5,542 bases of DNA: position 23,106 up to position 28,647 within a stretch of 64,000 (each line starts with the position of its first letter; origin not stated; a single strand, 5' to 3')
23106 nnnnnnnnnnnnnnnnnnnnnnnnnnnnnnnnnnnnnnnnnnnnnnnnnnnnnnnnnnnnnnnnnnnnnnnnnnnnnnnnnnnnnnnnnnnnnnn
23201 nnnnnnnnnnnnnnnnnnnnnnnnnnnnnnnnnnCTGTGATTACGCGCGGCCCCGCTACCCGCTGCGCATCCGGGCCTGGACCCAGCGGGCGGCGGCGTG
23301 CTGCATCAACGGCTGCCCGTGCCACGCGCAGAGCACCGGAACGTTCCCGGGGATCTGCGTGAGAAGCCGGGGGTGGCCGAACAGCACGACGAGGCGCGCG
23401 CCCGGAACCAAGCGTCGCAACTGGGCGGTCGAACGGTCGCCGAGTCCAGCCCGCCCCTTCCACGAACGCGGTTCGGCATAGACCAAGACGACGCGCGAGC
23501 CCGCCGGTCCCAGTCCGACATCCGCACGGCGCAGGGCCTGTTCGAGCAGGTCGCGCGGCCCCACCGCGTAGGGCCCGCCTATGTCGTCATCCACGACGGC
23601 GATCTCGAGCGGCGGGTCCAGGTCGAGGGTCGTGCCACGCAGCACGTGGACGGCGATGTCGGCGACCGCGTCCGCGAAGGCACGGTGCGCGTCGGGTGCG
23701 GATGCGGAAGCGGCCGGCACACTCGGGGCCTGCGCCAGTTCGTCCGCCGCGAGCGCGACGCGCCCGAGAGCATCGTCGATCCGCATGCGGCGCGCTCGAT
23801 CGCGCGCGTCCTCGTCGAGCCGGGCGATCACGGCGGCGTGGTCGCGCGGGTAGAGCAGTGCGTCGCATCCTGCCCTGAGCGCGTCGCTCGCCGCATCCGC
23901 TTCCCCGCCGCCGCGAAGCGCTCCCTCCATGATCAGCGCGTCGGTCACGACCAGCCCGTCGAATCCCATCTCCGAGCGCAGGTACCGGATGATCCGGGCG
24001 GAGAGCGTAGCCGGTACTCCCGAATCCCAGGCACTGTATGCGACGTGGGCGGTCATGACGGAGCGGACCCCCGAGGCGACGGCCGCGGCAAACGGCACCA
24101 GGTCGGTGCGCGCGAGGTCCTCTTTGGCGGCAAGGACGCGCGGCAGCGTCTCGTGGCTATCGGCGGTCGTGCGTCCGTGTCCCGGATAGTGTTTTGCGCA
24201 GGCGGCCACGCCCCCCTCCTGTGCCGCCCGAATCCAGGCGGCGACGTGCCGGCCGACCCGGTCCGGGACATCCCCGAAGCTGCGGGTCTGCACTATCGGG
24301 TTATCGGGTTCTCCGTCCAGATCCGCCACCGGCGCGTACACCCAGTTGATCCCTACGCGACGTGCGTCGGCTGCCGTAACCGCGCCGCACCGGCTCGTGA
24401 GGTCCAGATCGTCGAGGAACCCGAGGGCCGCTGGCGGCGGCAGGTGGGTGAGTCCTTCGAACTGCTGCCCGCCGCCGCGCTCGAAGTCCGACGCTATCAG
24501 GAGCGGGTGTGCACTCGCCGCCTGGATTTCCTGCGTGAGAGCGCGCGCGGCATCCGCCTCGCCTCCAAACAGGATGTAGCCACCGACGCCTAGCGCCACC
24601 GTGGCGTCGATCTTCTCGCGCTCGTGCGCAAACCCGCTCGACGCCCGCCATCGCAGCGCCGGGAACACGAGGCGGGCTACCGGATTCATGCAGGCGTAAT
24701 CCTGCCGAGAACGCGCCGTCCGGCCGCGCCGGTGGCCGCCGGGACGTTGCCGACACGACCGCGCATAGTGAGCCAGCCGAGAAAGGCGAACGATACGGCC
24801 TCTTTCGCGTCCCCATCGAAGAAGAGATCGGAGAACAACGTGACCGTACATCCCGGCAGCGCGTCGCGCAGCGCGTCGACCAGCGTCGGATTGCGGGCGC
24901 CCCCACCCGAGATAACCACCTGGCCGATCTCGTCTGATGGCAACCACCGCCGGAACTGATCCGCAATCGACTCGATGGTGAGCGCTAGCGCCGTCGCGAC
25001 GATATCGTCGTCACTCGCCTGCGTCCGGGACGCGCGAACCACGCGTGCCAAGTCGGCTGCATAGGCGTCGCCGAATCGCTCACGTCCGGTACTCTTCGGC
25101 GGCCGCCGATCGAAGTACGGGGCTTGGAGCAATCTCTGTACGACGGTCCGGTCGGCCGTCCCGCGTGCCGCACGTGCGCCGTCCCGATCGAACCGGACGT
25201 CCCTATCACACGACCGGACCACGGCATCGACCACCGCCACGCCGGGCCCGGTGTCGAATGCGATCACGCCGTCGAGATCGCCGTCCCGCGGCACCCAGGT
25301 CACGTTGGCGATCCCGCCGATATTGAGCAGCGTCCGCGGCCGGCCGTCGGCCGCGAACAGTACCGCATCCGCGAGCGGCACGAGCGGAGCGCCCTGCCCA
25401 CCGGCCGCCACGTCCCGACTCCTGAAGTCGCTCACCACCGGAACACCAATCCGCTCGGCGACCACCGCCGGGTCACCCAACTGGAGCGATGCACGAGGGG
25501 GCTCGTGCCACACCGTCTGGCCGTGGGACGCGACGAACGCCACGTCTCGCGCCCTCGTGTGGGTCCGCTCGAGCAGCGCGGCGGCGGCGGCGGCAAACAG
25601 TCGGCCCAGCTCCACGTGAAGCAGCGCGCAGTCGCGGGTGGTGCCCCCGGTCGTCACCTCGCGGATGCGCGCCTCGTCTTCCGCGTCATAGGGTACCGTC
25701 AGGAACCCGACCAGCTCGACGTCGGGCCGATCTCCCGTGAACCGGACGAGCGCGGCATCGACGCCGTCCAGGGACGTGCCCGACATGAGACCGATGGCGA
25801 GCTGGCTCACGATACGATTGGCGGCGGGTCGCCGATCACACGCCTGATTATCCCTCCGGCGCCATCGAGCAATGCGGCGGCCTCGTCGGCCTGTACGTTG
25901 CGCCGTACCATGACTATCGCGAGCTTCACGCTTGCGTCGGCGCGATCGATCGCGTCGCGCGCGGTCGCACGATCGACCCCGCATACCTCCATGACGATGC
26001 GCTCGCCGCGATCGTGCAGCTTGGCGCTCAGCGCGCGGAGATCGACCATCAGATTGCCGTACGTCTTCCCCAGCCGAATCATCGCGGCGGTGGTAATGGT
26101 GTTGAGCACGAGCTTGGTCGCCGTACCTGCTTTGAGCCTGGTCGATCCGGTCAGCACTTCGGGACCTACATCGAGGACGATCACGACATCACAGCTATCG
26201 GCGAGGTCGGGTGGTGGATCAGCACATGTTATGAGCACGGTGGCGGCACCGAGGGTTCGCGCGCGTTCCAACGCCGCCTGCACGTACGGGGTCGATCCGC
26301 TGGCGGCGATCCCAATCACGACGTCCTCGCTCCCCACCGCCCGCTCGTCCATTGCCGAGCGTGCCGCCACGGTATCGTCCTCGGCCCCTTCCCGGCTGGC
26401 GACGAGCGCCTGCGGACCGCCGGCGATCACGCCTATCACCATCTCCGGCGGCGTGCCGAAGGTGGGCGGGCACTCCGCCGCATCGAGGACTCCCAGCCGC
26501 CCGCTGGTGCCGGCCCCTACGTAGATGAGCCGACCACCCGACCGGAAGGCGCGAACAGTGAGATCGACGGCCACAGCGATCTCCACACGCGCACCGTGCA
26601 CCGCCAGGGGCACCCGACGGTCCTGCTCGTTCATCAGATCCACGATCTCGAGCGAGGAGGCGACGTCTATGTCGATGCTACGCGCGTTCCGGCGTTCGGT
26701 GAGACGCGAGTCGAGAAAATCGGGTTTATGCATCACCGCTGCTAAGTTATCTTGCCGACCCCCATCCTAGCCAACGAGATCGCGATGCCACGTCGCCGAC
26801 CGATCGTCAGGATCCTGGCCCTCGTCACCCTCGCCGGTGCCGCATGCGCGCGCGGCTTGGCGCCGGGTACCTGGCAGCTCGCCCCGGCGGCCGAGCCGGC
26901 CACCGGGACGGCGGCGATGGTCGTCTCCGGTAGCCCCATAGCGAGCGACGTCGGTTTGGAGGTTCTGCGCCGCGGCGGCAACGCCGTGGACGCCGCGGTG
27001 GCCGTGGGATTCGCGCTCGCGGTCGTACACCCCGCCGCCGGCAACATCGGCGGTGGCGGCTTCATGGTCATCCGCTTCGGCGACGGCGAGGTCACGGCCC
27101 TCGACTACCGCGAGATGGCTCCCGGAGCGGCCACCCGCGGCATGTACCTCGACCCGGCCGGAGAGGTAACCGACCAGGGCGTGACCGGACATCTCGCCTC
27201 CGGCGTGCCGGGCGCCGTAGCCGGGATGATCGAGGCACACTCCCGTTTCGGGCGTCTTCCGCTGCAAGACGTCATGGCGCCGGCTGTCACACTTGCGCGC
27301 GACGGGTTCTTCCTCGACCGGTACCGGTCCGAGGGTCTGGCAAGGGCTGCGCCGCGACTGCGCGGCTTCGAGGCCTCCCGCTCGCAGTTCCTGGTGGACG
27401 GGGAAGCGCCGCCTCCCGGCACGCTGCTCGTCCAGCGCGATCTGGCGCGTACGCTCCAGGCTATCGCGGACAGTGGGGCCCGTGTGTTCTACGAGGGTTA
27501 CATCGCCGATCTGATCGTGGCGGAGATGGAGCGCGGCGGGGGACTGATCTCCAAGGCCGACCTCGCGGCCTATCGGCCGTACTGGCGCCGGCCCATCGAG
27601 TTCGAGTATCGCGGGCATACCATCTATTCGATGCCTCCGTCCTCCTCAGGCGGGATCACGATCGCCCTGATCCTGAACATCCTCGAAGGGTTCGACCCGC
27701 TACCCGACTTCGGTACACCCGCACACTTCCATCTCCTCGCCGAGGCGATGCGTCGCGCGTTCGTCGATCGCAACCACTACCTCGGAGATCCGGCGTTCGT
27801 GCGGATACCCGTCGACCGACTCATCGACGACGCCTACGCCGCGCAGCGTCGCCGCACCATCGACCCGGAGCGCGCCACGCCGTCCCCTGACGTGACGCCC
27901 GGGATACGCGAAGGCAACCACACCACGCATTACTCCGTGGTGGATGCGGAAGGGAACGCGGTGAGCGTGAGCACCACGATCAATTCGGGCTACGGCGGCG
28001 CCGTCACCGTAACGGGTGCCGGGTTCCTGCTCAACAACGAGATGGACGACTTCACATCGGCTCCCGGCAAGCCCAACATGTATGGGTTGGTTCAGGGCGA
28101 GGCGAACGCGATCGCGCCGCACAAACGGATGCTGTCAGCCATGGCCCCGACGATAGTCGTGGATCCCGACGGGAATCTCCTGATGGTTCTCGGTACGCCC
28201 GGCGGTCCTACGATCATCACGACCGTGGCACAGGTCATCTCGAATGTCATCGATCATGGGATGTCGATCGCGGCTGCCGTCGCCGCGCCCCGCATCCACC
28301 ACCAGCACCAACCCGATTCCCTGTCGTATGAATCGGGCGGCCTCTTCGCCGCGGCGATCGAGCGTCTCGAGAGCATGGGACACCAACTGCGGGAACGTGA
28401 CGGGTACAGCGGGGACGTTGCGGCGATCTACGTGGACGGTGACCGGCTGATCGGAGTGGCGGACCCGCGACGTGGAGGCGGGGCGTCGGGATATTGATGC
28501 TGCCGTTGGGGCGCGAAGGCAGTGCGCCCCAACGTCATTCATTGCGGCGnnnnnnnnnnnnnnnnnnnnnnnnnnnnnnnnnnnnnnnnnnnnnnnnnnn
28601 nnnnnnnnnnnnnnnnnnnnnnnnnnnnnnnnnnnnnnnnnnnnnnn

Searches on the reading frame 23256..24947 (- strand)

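Call 61: search_protein_families(library=pfam, proteins=[window:23256-24947:-], max_evalue=0.0001)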
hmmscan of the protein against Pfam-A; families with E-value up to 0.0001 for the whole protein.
window:23256-24947:- (563 aa): 1 family
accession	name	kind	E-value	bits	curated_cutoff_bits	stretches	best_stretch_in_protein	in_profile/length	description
PF00933.27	Glyco_hydro_3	-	1.9e-66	225.1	27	1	115-398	23-314/316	Glycosyl hydrolase family 3 N terminal domain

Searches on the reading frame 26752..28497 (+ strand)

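Call 61: search_protein_families(library=pfam, proteins=[window:26752-28497:+], max_evalue=0.0001)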
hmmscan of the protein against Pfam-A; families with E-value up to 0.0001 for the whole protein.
window:26752-28497:+ (581 aa): 1 family
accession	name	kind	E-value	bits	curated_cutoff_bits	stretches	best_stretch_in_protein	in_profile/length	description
PF01019.26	G_glu_transpept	-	3.1e-170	567.8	27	1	70-576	2-512/512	Gamma-glutamyltranspeptidase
